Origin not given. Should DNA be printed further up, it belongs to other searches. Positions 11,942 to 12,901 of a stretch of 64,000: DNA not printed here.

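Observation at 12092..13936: Second ABC-type ATPase coupled to a 219-aa protein with a PD-(D/E)xK-like core, inserted between the TetR gene and a lipid flippase-like gene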

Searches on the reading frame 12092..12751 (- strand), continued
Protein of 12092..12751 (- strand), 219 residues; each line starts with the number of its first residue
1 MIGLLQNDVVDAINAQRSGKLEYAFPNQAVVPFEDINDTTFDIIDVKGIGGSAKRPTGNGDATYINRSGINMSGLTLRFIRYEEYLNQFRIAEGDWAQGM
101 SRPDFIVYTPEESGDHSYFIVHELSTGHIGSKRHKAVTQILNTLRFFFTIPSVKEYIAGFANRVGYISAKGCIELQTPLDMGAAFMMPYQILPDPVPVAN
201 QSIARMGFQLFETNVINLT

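Call 42: fold_search(model_id=the predicted structure, library=pdb)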
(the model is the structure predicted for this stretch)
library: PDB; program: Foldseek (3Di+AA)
matches with E <= 10: 148; with E <= 0.001: 0
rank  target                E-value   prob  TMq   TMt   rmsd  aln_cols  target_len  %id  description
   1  9ibq_A                6.0e-01  0.12  0.27  0.22  14.7       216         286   10  Structure of BstEII with DNA substrate (released 2026-03-04)
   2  2bam_A                7.3e-01  0.12  0.21  0.22   9.4       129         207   14  RESTRICTION ENDONUCLEASE BAMHI COMPLEX WITH DNA AND CALCIUM IONS (PRE-REACTIVE COMPLEX). (released 1999-10-31)
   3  2bam_B                8.2e-01  0.14  0.22  0.23  10.0       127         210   11  RESTRICTION ENDONUCLEASE BAMHI COMPLEX WITH DNA AND CALCIUM IONS (PRE-REACTIVE COMPLEX). (released 1999-10-31)
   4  6r0j_MODEL_1_A        8.8e-01  0.15  0.24  0.28   7.7       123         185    6  The N-terminal domain of rhomboid protease YqgP (released 2020-01-08)
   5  1dc1_A                8.8e-01  0.08  0.26  0.21  16.5       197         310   10  RESTRICTION ENZYME BSOBI/DNA COMPLEX STRUCTURE: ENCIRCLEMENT OF THE DNA AND HISTIDINE-CATALYZED HYDROLYSIS WITHIN A CA (released 2001-02-21)
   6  3bam_A                1.2e+00  0.10  0.20  0.21  12.0       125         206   14  RESTRICTION ENDONUCLEASE BAMHI COMPLEX WITH DNA AND MANGANESE IONS (POST-REACTIVE COMPLEX) (released 1999-01-13)
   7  1zl0_A                1.4e+00  0.10  0.20  0.15   9.7       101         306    6  Structure of Protein of Unknown Function PA5198 from Pseudomonas aeruginosa (released 2005-06-21)
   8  1zrs_A                1.5e+00  0.09  0.20  0.16  10.0       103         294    6  wild-type LD-carboxypeptidase (released 2005-09-20)
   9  2aum_A                1.5e+00  0.09  0.20  0.16  10.0       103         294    6  Active site Ser115Ala mutant of LD-carboxypeptidase (released 2005-09-20)
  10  1bam                  1.5e+00  0.07  0.17  0.18  10.1       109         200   12  STRUCTURE OF RESTRICTION ENDONUCLEASE BAMHI PHASED AT 1.95 ANGSTROMS RESOLUTION BY MAD ANALYSIS (released 1995-02-27)
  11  5z01                  1.6e+00  0.08  0.17  0.13   9.4       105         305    8  Native Escherichia coli L,D-carboxypeptidase A (LdcA) (released 2018-04-25)
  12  5lhc_B                1.6e+00  0.06  0.18  0.08  10.2       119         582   10  The structure of D456A mutant of Nt.BspD6I nicking endonuclease at 0.24 nm resolution . (released 2017-08-16)
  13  4i1t                  1.7e+00  0.09  0.20  0.24   8.8        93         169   11  Crystal structure of the cap-snatching endonuclease from Pichinde virus (released 2014-02-26)
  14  2aun_A                2.0e+00  0.08  0.19  0.15   9.8        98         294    6  Active site His285Ala mutant of LD-carboxypeptidase (released 2005-09-20)
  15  5ltn_A                2.0e+00  0.05  0.19  0.22  17.3       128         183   10  Crystal structure of Lymphocytic choriomeningitis mammarenavirus endonuclease complexed with DPBA (released 2017-09-13)
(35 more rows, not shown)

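Call 43: fold_search(model_id=the predicted structure, library=viral)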
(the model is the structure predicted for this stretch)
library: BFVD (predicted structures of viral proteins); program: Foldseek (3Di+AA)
matches with E <= 10: 175; with E <= 0.001: 0
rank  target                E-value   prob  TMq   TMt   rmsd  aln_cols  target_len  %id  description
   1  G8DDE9                9.7e-02  0.41  0.27  0.31   8.5       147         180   11  (no name in the UniProt tables at hand)
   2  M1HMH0                1.3e-01  0.21  0.20  0.16  10.2       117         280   14  (no name in the UniProt tables at hand)
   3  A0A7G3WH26            1.5e-01  0.28  0.22  0.27   9.3       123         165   16  Putative endodeoxyribonuclease I [Arthronema virus TR020]
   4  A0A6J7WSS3            1.8e-01  0.18  0.20  0.27   8.4       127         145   13  Uncharacterized protein [uncultured Caudovirales phage]
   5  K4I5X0                2.8e-01  0.14  0.20  0.21   8.6       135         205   10  Uncharacterized protein [Salmonella phage STML-198]
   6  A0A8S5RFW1            2.8e-01  0.09  0.14  0.18   9.3       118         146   12  Uncharacterized protein [virus sp. ctE0n6]
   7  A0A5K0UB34            3.2e-01  0.18  0.20  0.12  15.6       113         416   12  Uncharacterized protein [Yasminevirus sp. GU-2018]
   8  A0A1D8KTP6            3.4e-01  0.10  0.18  0.20  11.3       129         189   12  Restriction endonuclease [Synechococcus phage S-CAM7]
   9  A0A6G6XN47            3.6e-01  0.18  0.24  0.24   8.6       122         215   11  (no name in the UniProt tables at hand)
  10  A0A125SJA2            4.1e-01  0.08  0.18  0.14  12.4       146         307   13  (no name in the UniProt tables at hand)
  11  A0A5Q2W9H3            5.0e-01  0.08  0.20  0.21  10.6       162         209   10  (no name in the UniProt tables at hand)
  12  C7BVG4                6.0e-01  0.05  0.16  0.16  18.2       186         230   11  Hypothetical cyanophage protein [Synechococcus phage S-RSM4]
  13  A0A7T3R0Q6            7.7e-01  0.05  0.18  0.06  13.8       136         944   12  RNA-dependent RNA polymerase (Fragment) [Soybean thrips bunya-like virus 2]
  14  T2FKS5                8.7e-01  0.18  0.18  0.23   3.3        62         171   18  Protein UL24 homolog [Suid herpesvirus 1]
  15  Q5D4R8                8.7e-01  0.06  0.15  0.09   6.1        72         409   26  uL24 [anatid alphaherpesvirus 1]
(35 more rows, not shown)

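Call 44: find_encoding_contigs(protein=P0027, flank=6000, max_places=3)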
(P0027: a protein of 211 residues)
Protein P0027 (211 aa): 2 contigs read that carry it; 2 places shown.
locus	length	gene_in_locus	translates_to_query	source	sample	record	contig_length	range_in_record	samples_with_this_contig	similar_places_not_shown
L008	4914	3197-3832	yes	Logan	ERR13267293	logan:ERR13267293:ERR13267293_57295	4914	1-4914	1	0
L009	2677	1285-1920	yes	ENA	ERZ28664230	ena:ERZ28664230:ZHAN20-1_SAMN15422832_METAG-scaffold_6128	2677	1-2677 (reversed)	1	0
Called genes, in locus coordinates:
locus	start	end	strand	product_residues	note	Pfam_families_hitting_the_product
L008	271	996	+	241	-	-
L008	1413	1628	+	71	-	PF01381:HTH_3 (weak)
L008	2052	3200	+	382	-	PF13175:AAA_15, PF13476:AAA_23 (weak), PF13304:AAA_21, PF13175:AAA_15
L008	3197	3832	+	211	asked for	-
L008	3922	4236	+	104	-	-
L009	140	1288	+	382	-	PF13175:AAA_15, PF13476:AAA_23 (weak), PF13304:AAA_21, PF13175:AAA_15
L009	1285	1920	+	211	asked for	-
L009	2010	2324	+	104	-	-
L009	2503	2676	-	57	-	?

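Call 45: find_encoding_contigs(protein=P0082, flank=6000, max_places=3)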
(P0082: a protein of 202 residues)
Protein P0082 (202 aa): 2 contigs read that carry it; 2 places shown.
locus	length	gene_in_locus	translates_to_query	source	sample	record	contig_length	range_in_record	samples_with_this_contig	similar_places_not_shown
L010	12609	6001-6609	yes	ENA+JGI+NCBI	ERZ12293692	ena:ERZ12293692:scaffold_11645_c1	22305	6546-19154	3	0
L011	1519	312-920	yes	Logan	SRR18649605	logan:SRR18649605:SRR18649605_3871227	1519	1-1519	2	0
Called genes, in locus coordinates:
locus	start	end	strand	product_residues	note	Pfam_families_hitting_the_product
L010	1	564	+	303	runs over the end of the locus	PF23023:Anti-Pycsar_Apyc1, PF00753:Lactamase_B, PF13691:Lactamase_B_4 (weak), PF12706:Lactamase_B_2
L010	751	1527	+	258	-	PF00793:DAHP_synth_1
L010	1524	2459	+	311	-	PF01380:SIS, PF00571:CBS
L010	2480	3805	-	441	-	PF10091:Glycoamylase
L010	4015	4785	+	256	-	PF03575:Peptidase_S51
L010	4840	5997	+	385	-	PF13175:AAA_15, PF13476:AAA_23 (faint), PF13304:AAA_21 (faint), PF13175:AAA_15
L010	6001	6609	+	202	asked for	-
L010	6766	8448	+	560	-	PF00370:FGGY_N (weak), PF02782:FGGY_C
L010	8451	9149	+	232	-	PF00596:Aldolase_II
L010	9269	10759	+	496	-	PF02610:AraA_N, PF24856:AraA_central, PF11762:Arabinose_Iso_C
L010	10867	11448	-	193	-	PF00702:Hydrolase, PF13419:HAD_2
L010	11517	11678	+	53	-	-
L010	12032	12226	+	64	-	PF00313:CSD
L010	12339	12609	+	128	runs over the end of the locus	PF12732:YtxH, PF01442:Apolipoprotein (weak)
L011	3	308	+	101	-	?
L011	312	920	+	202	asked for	-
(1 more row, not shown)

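Call 61: search_protein_families(library=padloc, proteins=[L010:4840-5997:+, L008:2052-3200:+, L001:6856-8004:+, P0082, P0091, P0107], max_evalue=0.001)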
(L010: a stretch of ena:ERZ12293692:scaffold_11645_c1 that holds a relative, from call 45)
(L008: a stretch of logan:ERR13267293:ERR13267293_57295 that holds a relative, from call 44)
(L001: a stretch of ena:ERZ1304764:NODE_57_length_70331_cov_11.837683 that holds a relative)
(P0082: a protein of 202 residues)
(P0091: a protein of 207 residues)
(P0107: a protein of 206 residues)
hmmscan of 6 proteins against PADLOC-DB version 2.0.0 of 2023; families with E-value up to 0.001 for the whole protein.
L010:4840-5997:+ (385 aa): 97 families (the best 25 are shown)
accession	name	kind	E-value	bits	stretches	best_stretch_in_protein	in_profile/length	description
PDLC04562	PDC-M29A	-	5.4e-40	135.9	1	3-351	2-351/410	-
PDLC02979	AriA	-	1.6e-21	75.5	1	1-318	1-373/373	-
PDLC02915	ATPase-Toprim_I-B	-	3.4e-16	57.2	2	1-45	2-45/623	-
PDLC04182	HEC-01A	-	3.9e-16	57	2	2-44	4-53/406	-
PDLC02980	AriA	-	8.4e-14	50.2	1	24-319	1-304/304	-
PDLC03878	NsnB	-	1.3e-13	49.5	1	1-380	1-334/345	-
PDLC04710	PDC-M56A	-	2.5e-13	47.8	2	3-99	2-94/382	-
PDLC04214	HEC-02A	-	4.6e-13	47.2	2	1-42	1-42/338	-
PDLC04176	HEC-01A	-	6.1e-13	46.9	1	2-95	3-97/371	-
PDLC00078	GajA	-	5.4e-12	43.2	2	272-323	323-373/580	AAA ATPase domain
PDLC04179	HEC-01A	-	5.7e-12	43.5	1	1-45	1-44/459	-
PDLC04135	mad3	-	1.8e-11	42.2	1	1-115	1-115/374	mads_3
PDLC02358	Old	-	2.1e-11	41.3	2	2-49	4-47/578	Old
PDLC04737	PDC-M62A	-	2.2e-11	41.5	1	201-321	359-479/601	-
PDLC00298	PtuA1|PtuA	-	4.7e-11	40.4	1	2-148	3-143/423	AAA ATPase domain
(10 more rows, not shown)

L008:2052-3200:+ (382 aa): 100 families (the best 25 are shown)
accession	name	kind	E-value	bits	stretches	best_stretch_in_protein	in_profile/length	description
PDLC04562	PDC-M29A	-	2.9e-50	169.7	1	3-342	2-348/410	-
PDLC02979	AriA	-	6.2e-23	80.2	2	120-312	237-373/373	-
PDLC02980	AriA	-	1.7e-16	59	2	88-313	103-304/304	-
PDLC03878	NsnB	-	2.6e-16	58.3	1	1-354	1-319/345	-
PDLC04182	HEC-01A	-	5e-16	56.7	2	3-44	5-53/406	-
PDLC00070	GajA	-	3.5e-14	50.3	1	201-313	258-338/596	AAA ATPase domain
PDLC04176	HEC-01A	-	4e-14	50.8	2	3-155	4-149/371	-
PDLC02915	ATPase-Toprim_I-B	-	4e-14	50.3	2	3-45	4-45/623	-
PDLC04710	PDC-M56A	-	5.4e-13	46.7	1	3-103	2-97/382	-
PDLC04214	HEC-02A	-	9.6e-13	46.1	2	1-42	1-42/338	-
PDLC04541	PDC-M25A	-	2.2e-12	44.8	1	1-151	1-141/380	-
PDLC04033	PD-T4-4_A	-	1.3e-11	42.4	1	265-351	329-408/460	-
PDLC00290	PtuA1|PtuA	-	1.9e-11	42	2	2-47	3-49/414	AAA ATPase domain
PDLC04175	HEC-01A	-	3e-11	41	1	3-65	7-67/363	-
PDLC04177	HEC-01A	-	3.2e-11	40.9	2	19-63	23-65/393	-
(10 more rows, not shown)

L001:6856-8004:+ (382 aa): 83 families (the best 25 are shown)
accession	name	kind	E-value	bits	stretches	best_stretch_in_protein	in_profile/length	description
PDLC04562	PDC-M29A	-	4.1e-37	126.4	1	4-321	3-326/410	-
PDLC02979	AriA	-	1.1e-18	66.2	2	1-45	1-46/373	-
PDLC03878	NsnB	-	1.3e-15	56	1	4-343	4-303/345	-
PDLC04182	HEC-01A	-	2.6e-15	54.3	2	3-44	5-53/406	-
PDLC02980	AriA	-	3.6e-14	51.4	2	267-314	262-304/304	-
PDLC04214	HEC-02A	-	2.2e-13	48.2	2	3-42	3-42/338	-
PDLC04176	HEC-01A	-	2.6e-13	48.1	1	3-65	4-66/371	-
PDLC02915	ATPase-Toprim_I-B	-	1.6e-12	45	2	5-45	6-45/623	-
PDLC04033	PD-T4-4_A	-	2e-11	41.8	1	267-321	329-378/460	-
PDLC04541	PDC-M25A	-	7.4e-11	39.8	1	4-166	4-164/380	-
PDLC04710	PDC-M56A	-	1.1e-10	39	1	4-107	3-102/382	-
PDLC04175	HEC-01A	-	6e-10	36.7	1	4-70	8-72/363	-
PDLC04144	HEC-01B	-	6.2e-10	36.7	1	3-55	4-55/395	-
PDLC02981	AriAB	-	1.2e-09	35.4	1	5-44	6-45/694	-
PDLC04737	PDC-M62A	-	2.2e-09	34.9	1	175-314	339-477/601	-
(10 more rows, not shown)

P0082 (202 aa): 0 families

P0091 (207 aa): 1 family
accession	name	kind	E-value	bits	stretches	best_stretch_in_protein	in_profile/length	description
PDLC04563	PDC-M29B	-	1.4e-07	29.8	1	20-141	8-122/164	-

P0107 (206 aa): 1 family
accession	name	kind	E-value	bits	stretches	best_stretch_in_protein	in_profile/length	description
PDLC04563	PDC-M29B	-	5e-05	21.5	1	33-153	19-131/164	-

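Call 67: search_dna_similar(query=window:12092-12751:-, collection=plasmids, mode=protein, max_evalue=0.001)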
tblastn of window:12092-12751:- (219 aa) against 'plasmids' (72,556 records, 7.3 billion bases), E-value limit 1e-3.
No match.

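Call 68: search_dna_similar(query=window:12092-12751:-, collection=phages, mode=protein, max_evalue=0.001)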
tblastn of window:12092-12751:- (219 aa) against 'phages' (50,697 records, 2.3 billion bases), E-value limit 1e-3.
No match.

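Call 70: list_cluster_members(proteins=[P0001, P0011, P0012, P0027, P0030, P0040, P0082, P0091, P0107, P0133])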
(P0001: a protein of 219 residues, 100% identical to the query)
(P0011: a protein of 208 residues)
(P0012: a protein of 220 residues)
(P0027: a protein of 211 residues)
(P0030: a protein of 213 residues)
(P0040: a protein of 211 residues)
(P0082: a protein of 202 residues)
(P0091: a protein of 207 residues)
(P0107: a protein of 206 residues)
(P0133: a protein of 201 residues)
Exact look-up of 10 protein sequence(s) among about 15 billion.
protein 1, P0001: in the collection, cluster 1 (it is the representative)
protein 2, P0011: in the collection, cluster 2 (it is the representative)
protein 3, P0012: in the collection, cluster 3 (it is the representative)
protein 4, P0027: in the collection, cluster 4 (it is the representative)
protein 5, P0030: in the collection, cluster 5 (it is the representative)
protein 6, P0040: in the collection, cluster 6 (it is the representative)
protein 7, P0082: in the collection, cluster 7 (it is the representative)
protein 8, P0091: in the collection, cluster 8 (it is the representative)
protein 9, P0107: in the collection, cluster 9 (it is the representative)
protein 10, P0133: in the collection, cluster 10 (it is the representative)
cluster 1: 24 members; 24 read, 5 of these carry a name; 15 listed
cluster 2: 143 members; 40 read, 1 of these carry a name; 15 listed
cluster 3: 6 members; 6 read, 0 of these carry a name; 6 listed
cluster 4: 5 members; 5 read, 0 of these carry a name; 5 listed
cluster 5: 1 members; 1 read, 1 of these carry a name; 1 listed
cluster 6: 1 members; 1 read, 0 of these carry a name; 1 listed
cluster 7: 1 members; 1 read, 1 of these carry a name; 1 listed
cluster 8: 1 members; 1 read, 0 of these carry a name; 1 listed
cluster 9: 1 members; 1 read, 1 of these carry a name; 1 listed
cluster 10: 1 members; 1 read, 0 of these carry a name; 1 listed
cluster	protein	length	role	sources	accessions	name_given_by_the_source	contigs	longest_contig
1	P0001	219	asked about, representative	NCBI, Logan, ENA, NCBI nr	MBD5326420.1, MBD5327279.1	MAG: hypothetical protein HDS04_07070 [Bacteroides sp.] | hypothetical protein [Bacteroides sp.]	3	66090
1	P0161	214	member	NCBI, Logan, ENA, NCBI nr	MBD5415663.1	MAG: hypothetical protein HDR46_05170 [Bacteroides sp.] | hypothetical protein [Bacteroides sp.]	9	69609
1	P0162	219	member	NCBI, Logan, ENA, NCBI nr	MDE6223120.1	MAG: hypothetical protein K2M49_05450 [Muribaculaceae bacterium] | hypothetical protein [Muribaculaceae bacterium]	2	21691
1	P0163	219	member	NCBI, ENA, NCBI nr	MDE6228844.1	MAG: hypothetical protein K2M40_03545 [Muribaculaceae bacterium] | hypothetical protein [Muribaculaceae bacterium]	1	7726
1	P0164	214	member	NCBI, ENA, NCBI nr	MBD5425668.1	MAG: hypothetical protein HDR45_05670 [Bacteroides sp.] | hypothetical protein [Bacteroides sp.]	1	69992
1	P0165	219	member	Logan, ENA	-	-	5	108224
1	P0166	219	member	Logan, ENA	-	-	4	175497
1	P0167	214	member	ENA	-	-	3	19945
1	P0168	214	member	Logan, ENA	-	-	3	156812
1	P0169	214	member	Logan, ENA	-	-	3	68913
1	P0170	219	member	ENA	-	-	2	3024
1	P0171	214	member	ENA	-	-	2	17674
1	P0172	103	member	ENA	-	-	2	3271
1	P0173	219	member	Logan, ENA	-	-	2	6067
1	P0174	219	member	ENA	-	-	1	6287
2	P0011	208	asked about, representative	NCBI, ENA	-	-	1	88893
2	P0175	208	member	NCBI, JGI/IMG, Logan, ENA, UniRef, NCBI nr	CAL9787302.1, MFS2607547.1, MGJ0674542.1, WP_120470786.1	hypothetical protein BACFRA24663_21290 [Bacteroides fragilis] | hypothetical protein | hypothetical protein n=1 Tax=Bacteroides TaxID=816 RepID=UPI000EA06F16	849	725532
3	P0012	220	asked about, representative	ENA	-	-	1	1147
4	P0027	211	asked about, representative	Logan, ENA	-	-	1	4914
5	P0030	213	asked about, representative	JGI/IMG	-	hypothetical protein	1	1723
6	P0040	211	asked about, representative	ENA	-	-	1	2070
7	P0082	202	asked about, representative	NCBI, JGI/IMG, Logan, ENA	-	hypothetical protein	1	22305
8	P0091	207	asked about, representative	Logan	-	-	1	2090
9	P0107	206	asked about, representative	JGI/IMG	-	hypothetical protein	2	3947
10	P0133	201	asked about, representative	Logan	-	-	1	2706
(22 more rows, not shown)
